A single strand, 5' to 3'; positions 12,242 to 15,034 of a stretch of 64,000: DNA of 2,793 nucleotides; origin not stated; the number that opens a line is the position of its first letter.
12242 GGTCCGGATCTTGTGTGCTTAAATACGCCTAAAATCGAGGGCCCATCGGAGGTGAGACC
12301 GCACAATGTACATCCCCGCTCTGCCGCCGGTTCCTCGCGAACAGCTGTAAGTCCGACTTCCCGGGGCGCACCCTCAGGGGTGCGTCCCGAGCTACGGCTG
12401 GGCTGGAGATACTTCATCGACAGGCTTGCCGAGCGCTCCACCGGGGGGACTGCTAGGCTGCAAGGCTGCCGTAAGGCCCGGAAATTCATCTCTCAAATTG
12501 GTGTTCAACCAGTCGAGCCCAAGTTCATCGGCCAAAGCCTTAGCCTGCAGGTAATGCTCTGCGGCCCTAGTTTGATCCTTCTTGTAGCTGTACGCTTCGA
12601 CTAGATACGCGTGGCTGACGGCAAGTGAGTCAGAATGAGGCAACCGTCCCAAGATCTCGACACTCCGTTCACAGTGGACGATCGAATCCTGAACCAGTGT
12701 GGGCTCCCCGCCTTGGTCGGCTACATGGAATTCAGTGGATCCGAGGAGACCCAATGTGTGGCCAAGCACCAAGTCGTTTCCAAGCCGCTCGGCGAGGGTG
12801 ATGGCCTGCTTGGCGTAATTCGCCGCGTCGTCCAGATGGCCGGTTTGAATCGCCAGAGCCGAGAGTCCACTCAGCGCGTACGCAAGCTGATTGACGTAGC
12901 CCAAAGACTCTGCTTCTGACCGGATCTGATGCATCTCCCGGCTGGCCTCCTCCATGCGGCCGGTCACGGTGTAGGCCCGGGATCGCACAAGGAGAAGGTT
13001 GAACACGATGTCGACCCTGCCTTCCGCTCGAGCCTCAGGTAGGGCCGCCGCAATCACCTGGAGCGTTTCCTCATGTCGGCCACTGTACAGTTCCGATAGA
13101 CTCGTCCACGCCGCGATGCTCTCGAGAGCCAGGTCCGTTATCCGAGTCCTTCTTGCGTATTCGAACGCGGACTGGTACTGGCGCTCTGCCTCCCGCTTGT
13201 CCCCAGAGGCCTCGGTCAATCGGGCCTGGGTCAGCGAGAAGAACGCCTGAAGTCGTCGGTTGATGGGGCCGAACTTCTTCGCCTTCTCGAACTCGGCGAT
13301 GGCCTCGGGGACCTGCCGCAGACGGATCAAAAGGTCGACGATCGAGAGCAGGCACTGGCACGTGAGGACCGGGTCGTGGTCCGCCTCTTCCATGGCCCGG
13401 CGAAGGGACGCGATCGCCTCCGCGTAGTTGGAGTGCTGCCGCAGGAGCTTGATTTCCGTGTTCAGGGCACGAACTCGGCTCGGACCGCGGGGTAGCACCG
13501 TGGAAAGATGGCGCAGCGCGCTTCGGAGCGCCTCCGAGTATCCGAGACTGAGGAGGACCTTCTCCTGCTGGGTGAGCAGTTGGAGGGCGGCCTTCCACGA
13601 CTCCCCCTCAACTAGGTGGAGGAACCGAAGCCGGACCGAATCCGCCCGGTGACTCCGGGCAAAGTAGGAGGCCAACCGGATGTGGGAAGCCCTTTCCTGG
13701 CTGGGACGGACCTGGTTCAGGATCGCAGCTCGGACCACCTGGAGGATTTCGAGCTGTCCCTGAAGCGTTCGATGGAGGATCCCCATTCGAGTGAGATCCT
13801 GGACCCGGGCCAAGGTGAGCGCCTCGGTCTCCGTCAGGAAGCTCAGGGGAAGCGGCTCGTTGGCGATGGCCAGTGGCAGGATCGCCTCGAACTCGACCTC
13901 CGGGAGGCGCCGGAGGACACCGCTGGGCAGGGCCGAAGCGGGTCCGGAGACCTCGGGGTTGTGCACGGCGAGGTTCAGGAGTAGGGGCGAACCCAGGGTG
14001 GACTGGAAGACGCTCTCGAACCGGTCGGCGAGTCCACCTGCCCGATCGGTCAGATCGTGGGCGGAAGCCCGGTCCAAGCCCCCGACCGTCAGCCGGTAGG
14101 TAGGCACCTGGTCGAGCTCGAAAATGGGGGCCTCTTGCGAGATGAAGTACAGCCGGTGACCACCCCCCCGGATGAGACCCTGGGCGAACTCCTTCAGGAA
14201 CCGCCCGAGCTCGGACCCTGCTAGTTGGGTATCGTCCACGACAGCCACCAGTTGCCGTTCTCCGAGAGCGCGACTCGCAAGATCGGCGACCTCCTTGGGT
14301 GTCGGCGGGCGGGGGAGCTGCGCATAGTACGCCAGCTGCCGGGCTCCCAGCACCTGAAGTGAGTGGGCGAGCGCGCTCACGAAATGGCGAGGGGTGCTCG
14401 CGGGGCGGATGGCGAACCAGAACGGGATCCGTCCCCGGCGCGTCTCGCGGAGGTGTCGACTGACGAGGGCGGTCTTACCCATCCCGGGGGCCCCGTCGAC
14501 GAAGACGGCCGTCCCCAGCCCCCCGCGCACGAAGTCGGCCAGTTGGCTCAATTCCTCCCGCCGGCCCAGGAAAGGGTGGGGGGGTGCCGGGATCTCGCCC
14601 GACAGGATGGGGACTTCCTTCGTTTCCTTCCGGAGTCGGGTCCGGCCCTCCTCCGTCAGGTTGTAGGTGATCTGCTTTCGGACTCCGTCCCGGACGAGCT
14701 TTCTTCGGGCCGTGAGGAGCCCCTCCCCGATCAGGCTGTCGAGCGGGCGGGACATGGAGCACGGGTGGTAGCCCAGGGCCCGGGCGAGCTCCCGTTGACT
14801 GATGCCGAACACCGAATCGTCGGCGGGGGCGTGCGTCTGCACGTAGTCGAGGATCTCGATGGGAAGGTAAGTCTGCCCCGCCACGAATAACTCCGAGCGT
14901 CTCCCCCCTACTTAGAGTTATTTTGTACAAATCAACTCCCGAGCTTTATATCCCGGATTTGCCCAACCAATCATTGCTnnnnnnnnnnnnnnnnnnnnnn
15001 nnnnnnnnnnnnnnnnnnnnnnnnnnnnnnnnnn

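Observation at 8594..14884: Two divergent STAND-class NTPase/TPR proteins bracketing deoxyhypusine synthase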

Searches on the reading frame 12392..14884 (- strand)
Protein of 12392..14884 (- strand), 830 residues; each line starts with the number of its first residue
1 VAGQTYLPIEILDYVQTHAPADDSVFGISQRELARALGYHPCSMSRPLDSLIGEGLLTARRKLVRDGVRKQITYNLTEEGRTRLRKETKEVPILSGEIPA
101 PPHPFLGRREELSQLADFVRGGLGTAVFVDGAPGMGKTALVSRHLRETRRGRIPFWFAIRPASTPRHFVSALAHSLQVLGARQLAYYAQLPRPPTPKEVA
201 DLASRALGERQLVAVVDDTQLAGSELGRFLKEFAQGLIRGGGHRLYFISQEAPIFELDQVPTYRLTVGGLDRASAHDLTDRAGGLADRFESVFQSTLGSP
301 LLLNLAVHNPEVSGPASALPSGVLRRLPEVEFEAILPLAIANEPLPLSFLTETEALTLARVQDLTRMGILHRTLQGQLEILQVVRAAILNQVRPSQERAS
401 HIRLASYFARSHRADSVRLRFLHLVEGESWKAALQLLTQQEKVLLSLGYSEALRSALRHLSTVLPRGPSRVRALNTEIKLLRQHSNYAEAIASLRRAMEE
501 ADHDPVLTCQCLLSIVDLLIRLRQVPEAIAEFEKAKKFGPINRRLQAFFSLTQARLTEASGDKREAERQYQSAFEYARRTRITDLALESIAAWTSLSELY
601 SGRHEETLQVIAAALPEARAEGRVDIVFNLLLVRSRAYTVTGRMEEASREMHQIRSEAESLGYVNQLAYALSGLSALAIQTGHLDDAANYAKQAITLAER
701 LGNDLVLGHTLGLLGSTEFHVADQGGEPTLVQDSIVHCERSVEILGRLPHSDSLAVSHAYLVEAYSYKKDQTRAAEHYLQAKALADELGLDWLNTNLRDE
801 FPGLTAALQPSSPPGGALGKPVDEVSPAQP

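Call 3: search_protein_families(library=pfam, proteins=[window:12392-14884:-], max_evalue=1)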
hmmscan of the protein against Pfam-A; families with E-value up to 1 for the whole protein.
window:12392-14884:- (830 aa): 21 families
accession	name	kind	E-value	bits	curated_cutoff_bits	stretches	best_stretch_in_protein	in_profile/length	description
PF13191.12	AAA_16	-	1.5e-09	39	32.6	1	104-236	1-158/167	AAA ATPase domain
PF13424.12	TPR_12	-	1.5e-07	32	30.1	2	636-699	11-76/77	Tetratricopeptide repeat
PF17874.7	TPR_MalT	-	3.6e-06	26.9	45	3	599-665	251-317/336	MalT-like TPR region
PF13401.12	AAA_22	-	1.8e-05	25.5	27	1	126-235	7-109/130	AAA domain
PF14559.12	TPR_19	-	0.0004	21.1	25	1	482-540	2-56/68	Tetratricopeptide repeat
PF12802.13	MarR_2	-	0.00043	20.8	27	1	21-60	20-53/61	MarR family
PF07719.23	TPR_2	-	0.0011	19.3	27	1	668-699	1-32/34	Tetratricopeptide repeat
PF09339.16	HTH_IclR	-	0.0012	19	22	1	10-58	7-49/52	IclR helix-turn-helix domain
PF25064.1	ARM_TT21_5th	-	0.0021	18.8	27.8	1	453-537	17-100/117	TT21 fifth ARM repeats domain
PF13545.12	HTH_Crp_2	-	0.0026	18.1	27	1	25-62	19-57/70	Crp-like helix-turn-helix domain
PF10345.15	Cohesin_load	-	0.0059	15.5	25.8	1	485-714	334-574/585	Cohesin loading factor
PF13671.12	AAA_33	-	0.009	16.8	27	1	129-231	4-90/143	AAA domain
PF20663.3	COG4_N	-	0.012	16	27.3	0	635-699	30-93/107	Conserved oligomeric Golgi complex subunit 4, N-terminal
PF01637.24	ATPase_2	-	0.019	15.2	33.2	1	105-149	1-45/225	ATPase domain predominantly from Archaea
PF01047.28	MarR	-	0.051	13.9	24.6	1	27-61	17-51/59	MarR family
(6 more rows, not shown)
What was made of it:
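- On PH0952-like archaeal STAND transcription factors: Sub-threshold MarR_2/IclR/Crp Pfam hits (call 3).
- On MalT / LAL regulators: TPR_MalT scores 26.9 bits against a cut-off of 45 (call 3).
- Closest known: MalT. Different: B's TPR_MalT score is 26.9 bits against a cut-off of 45 (call 3).
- Checked: B also has TPR_12 above its cut-off, plus sub-threshold MarR/IclR wHTH and TPR_MalT hits (call 3).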

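Call 4: search_protein_families(library=padloc, proteins=[window:12392-14884:-], max_evalue=1)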
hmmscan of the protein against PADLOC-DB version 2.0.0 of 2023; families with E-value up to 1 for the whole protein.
window:12392-14884:- (830 aa): 3 families
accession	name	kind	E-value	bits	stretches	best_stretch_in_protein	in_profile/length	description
PDLC01169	TPR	-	0.0024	15.3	2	669-771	110-205/252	TPR repeats containing protein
PDLC01720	Csa3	-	0.01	14.4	1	32-87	47-101/118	Csa3_1_CAS-I-II-III-IV-V-VI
PDLC04985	PDC-S27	-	0.015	12.3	1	104-218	5-108/484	-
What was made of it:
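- On Avs / antiviral STAND: The best PADLOC E-values are 0.002-0.015, to unrelated models (call 4).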

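Call 5: search_protein_families(library=ncbifam, proteins=[window:12392-14884:-], max_evalue=1)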
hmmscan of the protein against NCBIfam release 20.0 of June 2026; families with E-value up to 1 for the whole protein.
window:12392-14884:- (830 aa): 9 families
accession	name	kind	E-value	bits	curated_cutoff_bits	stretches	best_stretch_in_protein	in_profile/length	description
NF040959.1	MamA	equivalog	2.4e-05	23.9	200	1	447-542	77-172/204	magnetosome protein MamA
NF052312.1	T9SS_PorW_SprE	equivalog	9.4e-05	21.2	250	1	455-575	125-244/716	type IX secretion system periplasmic lipoprotein PorW/SprE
TIGR02917.1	PEP_TPR_lipo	equivalog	0.00035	18.6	312.2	1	452-696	310-527/899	XrtA/PEP-CTERM system TPR-repeat protein PrsT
NF053635.1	TransRegRv3488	equivalog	0.0014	18.8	140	1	24-98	21-95/98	Rv3488 family transcriptional regulator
NF047373.1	BB0259_flg_lyt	exception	0.0058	15.5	234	2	331-588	72-327/705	flagellar assembly lytic transglycosylase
TIGR02702.1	SufR_cyano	equivalog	0.014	15.1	178.8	1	29-88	17-76/208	iron-sulfur cluster biosynthesis transcriptional regulator SufR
TIGR03433.1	padR_acidobact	paralog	0.028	14.5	101.8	1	40-90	38-87/101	PadR family transcriptional regulator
TIGR00750.1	lao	equivalog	0.073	12.2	240.75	0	122-164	32-75/300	methylmalonyl Co-A mutase-associated GTPase MeaB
NF052415.1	T3SS_chap_SctY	equivalog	0.6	10.7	70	1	597-652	49-101/106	type III secretion apparatus assembly chaperone SctY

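Call 9: find_homologous_proteins(query=window:12392-14884:-, max_evalue=0.001)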
Query window:12392-14884:- (830 aa): 372 proteins with E <= 0.001 among 8000 candidates; the best 120 are listed.
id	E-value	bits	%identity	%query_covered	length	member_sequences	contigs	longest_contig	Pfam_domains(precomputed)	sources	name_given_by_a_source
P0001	0.0e+0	1815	100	100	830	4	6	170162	PF17874.8,PF13424.13,PF13401.13,PF13191.13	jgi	-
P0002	0.0e+0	1555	86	100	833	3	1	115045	PF17874.8,PF13424.13,PF13401.13,PF13191.13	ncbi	ncbi:MAG: AAA family ATPase [Thermoplasmata archaeon]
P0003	0.0e+0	1471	81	98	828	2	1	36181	PF13424.13,PF13401.13,PF13191.13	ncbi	ncbi:MAG: AAA family ATPase [Thermoplasmata archaeon]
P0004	0.0e+0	1447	81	98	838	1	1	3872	PF13424.13,PF09339.17,PF13401.13,PF13191.13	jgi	jgi:tetratricopeptide (TPR) repeat protein/DNA-binding MarR family transcriptional regulator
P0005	0.0e+0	1403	79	97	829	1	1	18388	PF13424.13,PF13191.13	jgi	jgi:tetratricopeptide (TPR) repeat protein/DNA-binding MarR family transcriptional regulator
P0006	0.0e+0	1367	77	97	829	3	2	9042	PF13424.13,PF13401.13,PF13191.13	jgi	jgi:tetratricopeptide (TPR) repeat protein/DNA-binding MarR family transcriptional regulator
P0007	0.0e+0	1345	76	97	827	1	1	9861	PF17874.8,PF13401.13,PF13191.13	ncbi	-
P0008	0.0e+0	1345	74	100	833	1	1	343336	PF13191.13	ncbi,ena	-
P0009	0.0e+0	1340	77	94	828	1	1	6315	PF13424.13,PF13401.13,PF13191.13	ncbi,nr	ncbi:MAG: AAA family ATPase [Thermoplasmata archaeon]|nr:AAA family ATPase [Thermoplasmata archaeon]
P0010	0.0e+0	1332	75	97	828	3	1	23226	PF13401.13,PF13191.13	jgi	jgi:DNA-binding MarR family transcriptional regulator/tetratricopeptide (TPR) repeat protein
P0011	0.0e+0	1330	75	96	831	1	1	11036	PF12802.14,PF13401.13,PF13191.13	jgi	jgi:tetratricopeptide (TPR) repeat protein/DNA-binding MarR family transcriptional regulator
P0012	0.0e+0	1328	74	98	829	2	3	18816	PF17874.8,PF13424.13,PF09339.17,PF13191.13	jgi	-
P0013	0.0e+0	1328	75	97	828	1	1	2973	PF13424.13,PF13401.13,PF13191.13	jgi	jgi:tetratricopeptide (TPR) repeat protein/DNA-binding MarR family transcriptional regulator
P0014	0.0e+0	1326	75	97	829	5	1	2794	PF09339.17,PF12802.14,PF13401.13,PF13191.13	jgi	jgi:tetratricopeptide (TPR) repeat protein/DNA-binding MarR family transcriptional regulator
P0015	0.0e+0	1323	75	97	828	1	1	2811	PF13424.13,PF13191.13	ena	-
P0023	0.0e+0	1075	62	100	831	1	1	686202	PF14559.13,PF17874.8,PF00515.35,PF13424.13,PF13401.13,PF13428.13,PF07719.24,PF13191.13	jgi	jgi:tetratricopeptide (TPR) repeat protein/DNA-binding MarR family transcriptional regulator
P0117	2.9e-295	1000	58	97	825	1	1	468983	PF17874.8,PF00515.35,PF13424.13,PF12802.14,PF13401.13,PF07719.24,PF13191.13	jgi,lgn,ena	-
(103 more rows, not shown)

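Call 13: find_encoding_contigs(protein=P0023, flank=10000, max_places=2)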
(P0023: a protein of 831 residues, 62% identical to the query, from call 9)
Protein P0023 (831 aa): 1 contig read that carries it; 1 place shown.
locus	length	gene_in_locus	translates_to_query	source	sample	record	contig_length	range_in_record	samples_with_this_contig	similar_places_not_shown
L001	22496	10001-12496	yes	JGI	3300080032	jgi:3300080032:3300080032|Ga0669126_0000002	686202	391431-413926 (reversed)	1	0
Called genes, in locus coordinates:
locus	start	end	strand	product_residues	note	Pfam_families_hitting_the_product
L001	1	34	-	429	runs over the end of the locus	PF00890:FAD_binding_2, PF01134:GIDA (weak), PF01266:DAO, PF01494:FAD_binding_3 (faint), PF07992:Pyr_redox_2 (weak), PF12831:FAD_oxidored, PF21162:ETFQO_UQ-bd, PF26311:ETF-QO_FixC_C, +2 more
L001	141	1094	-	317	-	PF00106:adh_short, PF01370:Epimerase (weak), PF08659:KR (weak), PF13561:adh_short_C2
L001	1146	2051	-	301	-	PF02679:ComA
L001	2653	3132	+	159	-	PF01850:PIN (weak)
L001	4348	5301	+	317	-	PF01063:Aminotran_4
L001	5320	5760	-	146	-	PF00903:Glyoxalase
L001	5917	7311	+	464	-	PF19290:PmbA_TldD_2nd, PF19289:PmbA_TldD_3rd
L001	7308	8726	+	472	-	PF19289:PmbA_TldD_3rd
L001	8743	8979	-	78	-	PF20097:DUF6487 (weak)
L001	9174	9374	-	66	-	-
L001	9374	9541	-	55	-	-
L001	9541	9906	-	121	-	-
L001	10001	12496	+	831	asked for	PF13191:AAA_16, PF13401:AAA_22 (weak), PF14559:TPR_19 (faint), PF07719:TPR_2 (faint), PF13428:TPR_14 (faint), PF00515:TPR_1 (faint), PF17874:TPR_MalT (weak), PF13424:TPR_12 (weak)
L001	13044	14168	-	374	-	-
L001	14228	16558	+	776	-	PF13191:AAA_16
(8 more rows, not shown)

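Call 14: find_encoding_contigs(protein=P0117, flank=10000, max_places=2)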
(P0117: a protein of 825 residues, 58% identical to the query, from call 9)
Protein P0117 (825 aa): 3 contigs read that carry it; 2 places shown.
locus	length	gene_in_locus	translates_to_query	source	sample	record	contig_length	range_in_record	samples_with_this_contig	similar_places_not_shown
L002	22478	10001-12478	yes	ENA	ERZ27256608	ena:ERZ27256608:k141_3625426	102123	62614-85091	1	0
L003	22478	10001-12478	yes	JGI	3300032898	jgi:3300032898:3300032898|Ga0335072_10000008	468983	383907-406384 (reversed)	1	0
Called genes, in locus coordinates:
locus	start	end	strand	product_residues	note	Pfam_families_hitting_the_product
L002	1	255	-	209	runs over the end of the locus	PF06157:DUF973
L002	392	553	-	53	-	-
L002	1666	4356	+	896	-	PF00801:PKD, PF18911:PKD_4, PF00801:PKD, PF18911:PKD_4, PF00801:PKD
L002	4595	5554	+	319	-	PF01063:Aminotran_4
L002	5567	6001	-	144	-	PF00903:Glyoxalase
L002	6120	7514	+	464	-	PF19290:PmbA_TldD_2nd, PF19289:PmbA_TldD_3rd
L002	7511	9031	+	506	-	PF19289:PmbA_TldD_3rd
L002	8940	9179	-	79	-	PF20097:DUF6487 (weak)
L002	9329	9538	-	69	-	-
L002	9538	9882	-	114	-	-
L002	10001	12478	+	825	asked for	PF12802:MarR_2 (faint), PF13191:AAA_16, PF13401:AAA_22 (faint), PF07719:TPR_2 (faint), PF13424:TPR_12 (faint), PF17874:TPR_MalT (weak), PF00515:TPR_1 (faint)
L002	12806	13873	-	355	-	PF01916:DS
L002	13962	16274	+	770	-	PF13191:AAA_16 (weak)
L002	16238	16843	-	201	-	PF01169:GDT1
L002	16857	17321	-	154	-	PF01948:PyrI, PF02748:PyrI_C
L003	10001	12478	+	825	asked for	PF12802:MarR_2 (faint), PF13191:AAA_16, PF13401:AAA_22 (faint), PF07719:TPR_2 (faint), PF13424:TPR_12 (faint), PF17874:TPR_MalT (weak), PF00515:TPR_1 (faint)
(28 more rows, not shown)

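Call 17: search_solved_structures(query=A1, max_evalue=1, show_alignments=2)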
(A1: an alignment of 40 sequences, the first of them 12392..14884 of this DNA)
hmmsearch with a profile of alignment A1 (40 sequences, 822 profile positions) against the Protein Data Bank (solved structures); distinct sequences matched with E-value up to 1: 23.
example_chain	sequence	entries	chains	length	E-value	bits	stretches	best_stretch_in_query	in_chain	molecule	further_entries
6mfv_A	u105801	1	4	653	1.1e-14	56.7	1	103-548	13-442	tetratricopeptide repeat sensor PH0952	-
5dbk_A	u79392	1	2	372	0.0018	19.6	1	603-713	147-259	Transcriptional regulator/TPR domain protein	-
8bu0_A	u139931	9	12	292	0.0022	19.3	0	483-577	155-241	Consensus tetratricopeptide repeat protein | Crystal structure of an 8-repeat consensus TPR superhelix with Zinc. | Monomer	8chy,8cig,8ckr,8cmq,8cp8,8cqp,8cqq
6w2q_A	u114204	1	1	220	0.0025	19.1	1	665-735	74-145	Junction 34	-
4gpk_A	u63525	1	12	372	0.0025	19.1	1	603-701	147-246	NprR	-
9xj8_E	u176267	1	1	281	0.0027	19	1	429-509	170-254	Isoform 2 of Peptidyl-prolyl cis-trans isomerase FKBP8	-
5mgx_E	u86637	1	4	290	0.0028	18.9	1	429-509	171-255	Peptidyl-prolyl cis-trans isomerase FKBP8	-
5fzr_A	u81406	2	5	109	0.011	17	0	668-698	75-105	DESIGNED TPR PROTEIN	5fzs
5zyq_A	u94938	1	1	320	0.012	16.9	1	389-538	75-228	RNA polymerase-associated protein CTR9 homolog,RNA polymerase II-associated factor 1 homol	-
5fzq_A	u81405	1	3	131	0.021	16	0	668-701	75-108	DESIGNED TPR PROTEIN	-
9d2f_L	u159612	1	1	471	0.093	13.9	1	682-797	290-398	Tetratricopeptide repeat protein 29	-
8ch0_A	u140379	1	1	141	0.11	13.7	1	483-575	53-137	Consensus tetratricopeptide repeat protein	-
2fo7_A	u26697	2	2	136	0.12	13.6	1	483-575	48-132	SYNTHETIC CONSENSUS TPR PROTEIN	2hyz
9e5c_6r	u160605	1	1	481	0.15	13.2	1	469-587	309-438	Tetratricopeptide repeat protein 29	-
8ump_A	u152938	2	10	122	0.18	13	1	484-549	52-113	T33-ml35-redesigned-TPR-domain-fold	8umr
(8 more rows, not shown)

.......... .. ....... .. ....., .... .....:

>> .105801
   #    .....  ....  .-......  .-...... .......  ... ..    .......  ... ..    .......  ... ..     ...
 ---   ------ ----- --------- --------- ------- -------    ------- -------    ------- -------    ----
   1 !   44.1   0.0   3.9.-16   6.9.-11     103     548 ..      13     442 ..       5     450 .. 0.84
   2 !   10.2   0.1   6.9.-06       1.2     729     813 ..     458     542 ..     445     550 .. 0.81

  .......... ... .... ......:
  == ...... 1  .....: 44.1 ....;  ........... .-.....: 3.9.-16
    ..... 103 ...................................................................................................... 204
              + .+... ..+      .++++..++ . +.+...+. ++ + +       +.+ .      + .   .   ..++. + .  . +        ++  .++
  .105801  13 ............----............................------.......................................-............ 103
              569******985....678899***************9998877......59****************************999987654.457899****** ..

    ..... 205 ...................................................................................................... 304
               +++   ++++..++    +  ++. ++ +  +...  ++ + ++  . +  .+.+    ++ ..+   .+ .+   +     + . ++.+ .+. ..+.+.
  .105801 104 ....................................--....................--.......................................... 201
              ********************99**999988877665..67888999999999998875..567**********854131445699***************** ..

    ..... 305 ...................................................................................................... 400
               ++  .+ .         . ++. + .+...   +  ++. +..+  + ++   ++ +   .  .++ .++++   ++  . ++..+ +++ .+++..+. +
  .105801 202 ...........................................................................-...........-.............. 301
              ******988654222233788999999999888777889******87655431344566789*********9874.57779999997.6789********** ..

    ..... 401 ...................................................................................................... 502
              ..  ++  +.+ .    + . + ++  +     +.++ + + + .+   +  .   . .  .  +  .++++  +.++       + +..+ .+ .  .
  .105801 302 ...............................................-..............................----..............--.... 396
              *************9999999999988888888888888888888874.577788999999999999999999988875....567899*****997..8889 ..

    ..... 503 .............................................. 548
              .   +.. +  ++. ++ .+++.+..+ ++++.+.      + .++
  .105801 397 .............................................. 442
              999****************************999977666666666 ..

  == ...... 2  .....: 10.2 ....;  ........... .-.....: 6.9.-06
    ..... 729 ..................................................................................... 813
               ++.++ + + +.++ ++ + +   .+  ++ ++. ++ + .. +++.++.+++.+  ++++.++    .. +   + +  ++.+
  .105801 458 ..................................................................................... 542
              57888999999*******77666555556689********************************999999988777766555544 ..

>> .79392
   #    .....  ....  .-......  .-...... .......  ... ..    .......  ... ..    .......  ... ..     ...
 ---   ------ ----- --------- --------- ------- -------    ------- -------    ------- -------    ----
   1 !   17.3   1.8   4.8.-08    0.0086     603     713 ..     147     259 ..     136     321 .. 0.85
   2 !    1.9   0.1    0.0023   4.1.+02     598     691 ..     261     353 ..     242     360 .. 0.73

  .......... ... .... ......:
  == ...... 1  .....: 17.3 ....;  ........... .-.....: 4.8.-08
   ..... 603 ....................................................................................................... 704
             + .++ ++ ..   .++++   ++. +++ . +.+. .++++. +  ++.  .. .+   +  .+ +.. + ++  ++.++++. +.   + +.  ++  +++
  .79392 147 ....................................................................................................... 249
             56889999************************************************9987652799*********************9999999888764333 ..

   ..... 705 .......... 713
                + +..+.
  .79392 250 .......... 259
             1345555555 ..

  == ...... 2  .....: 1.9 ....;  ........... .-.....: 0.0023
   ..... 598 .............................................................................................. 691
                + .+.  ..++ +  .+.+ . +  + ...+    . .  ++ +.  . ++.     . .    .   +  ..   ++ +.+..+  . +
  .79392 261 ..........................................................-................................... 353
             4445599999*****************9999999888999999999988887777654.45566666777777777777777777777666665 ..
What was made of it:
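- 12392..14884 (-): B: 830-aa PH0952-type STAND transcription factor. wHTH 1-90, NBD about 104-270, HD about 285-325, WHD about 329-391, arm about 394-500, TPR about 500-808. PDB profile hit 6mfv, E 1e-14 (call 17).
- On STAND NTPases (NOD = NBD-HD-WHD): Collinear HMM alignment of B to 6mfv residues 13-442 (call 17).
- On PH0952-like archaeal STAND transcription factors: B profile against 6mfv: E 1.1e-14 over profile positions 103-548 (call 17).
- On RRNPP / RopB-LCP peptide-receptor systems: Similarity to NprR and Rap is limited to generic TPR matches at E 0.002-0.4 (call 17).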
